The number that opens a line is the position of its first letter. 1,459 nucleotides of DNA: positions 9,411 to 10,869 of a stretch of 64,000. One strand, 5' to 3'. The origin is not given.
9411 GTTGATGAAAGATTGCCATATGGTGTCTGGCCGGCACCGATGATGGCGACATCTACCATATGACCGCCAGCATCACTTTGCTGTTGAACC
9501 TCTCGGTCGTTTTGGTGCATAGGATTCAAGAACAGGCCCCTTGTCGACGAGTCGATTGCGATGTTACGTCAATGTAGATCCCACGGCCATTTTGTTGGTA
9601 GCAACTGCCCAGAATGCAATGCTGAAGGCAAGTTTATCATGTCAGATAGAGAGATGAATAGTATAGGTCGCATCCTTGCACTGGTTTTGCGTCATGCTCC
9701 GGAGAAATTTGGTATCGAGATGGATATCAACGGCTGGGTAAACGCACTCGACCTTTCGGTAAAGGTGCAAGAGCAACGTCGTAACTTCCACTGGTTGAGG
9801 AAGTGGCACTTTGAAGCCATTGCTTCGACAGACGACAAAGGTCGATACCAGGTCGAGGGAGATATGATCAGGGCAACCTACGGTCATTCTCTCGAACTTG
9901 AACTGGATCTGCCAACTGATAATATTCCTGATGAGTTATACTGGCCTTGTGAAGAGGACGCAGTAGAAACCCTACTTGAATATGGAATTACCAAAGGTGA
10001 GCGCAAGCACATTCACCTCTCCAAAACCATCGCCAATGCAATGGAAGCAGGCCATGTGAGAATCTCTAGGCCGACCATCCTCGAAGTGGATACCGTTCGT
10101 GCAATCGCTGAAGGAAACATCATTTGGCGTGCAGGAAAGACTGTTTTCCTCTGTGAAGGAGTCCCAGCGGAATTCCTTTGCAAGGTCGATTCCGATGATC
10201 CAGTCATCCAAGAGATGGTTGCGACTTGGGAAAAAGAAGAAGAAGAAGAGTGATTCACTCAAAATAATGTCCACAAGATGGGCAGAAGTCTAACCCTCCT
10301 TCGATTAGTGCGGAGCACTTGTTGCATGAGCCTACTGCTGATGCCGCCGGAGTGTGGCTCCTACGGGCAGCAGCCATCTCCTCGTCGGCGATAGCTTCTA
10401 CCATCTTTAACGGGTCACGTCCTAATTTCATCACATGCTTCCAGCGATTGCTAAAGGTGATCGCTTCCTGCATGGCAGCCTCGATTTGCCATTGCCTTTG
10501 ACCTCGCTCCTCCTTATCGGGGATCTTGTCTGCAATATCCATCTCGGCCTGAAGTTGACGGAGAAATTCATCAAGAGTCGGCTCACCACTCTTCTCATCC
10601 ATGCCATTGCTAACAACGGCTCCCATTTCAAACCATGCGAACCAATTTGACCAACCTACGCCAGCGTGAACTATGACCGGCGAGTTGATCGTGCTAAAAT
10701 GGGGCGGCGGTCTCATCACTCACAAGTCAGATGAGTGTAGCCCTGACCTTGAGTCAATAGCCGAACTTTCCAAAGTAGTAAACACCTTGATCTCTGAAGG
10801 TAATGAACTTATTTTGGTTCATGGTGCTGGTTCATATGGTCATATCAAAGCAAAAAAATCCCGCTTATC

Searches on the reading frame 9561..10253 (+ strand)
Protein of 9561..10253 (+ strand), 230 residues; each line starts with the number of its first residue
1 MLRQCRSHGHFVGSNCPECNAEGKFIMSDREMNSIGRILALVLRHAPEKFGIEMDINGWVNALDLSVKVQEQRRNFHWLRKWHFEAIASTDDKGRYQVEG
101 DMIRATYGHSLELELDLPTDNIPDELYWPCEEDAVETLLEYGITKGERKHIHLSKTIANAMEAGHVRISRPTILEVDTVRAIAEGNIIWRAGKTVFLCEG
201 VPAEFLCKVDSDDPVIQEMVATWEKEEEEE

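Call 3: search_protein_families(library=pfam, proteins=[window:9561-10253:+], max_evalue=0.1)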
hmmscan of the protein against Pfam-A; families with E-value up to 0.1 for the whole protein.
window:9561-10253:+ (230 aa): 2 families
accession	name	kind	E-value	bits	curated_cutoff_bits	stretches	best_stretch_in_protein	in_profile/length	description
PF01885.22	PTS_2-RNA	-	1.1e-26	94.4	26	1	33-200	4-177/177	RNA 2'-phosphotransferase, Tpt1 / KptA family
PF24379.1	DUF7535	-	0.053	13.6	27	0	28-43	21-36/60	Family of unknown function (DUF7535)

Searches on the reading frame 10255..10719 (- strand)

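Call 3: search_protein_families(library=pfam, proteins=[window:10255-10719:-], max_evalue=0.1)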
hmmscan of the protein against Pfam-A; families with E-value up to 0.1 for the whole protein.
window:10255-10719:- (154 aa): 5 families
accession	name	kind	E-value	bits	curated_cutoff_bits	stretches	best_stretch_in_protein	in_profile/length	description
PF17032.10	Zn_ribbon_15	-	0.0016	19.7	28.9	1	126-150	49-73/73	zinc-ribbon family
PF12773.13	DZR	-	0.019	15.6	27.3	1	131-150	26-45/45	Double zinc ribbon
PF24460.1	DUF7575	-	0.024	14.4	28.5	1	130-152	4-26/28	Domain of unknown function (DUF7575)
PF13248.11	Zn_ribbon_3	-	0.038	13.9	27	1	131-151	4-24/26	zinc-ribbon domain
PF17120.11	zf-RING_16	-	0.077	13.1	27.4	0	131-151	6-26/57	RING/Ubox like zinc-binding domain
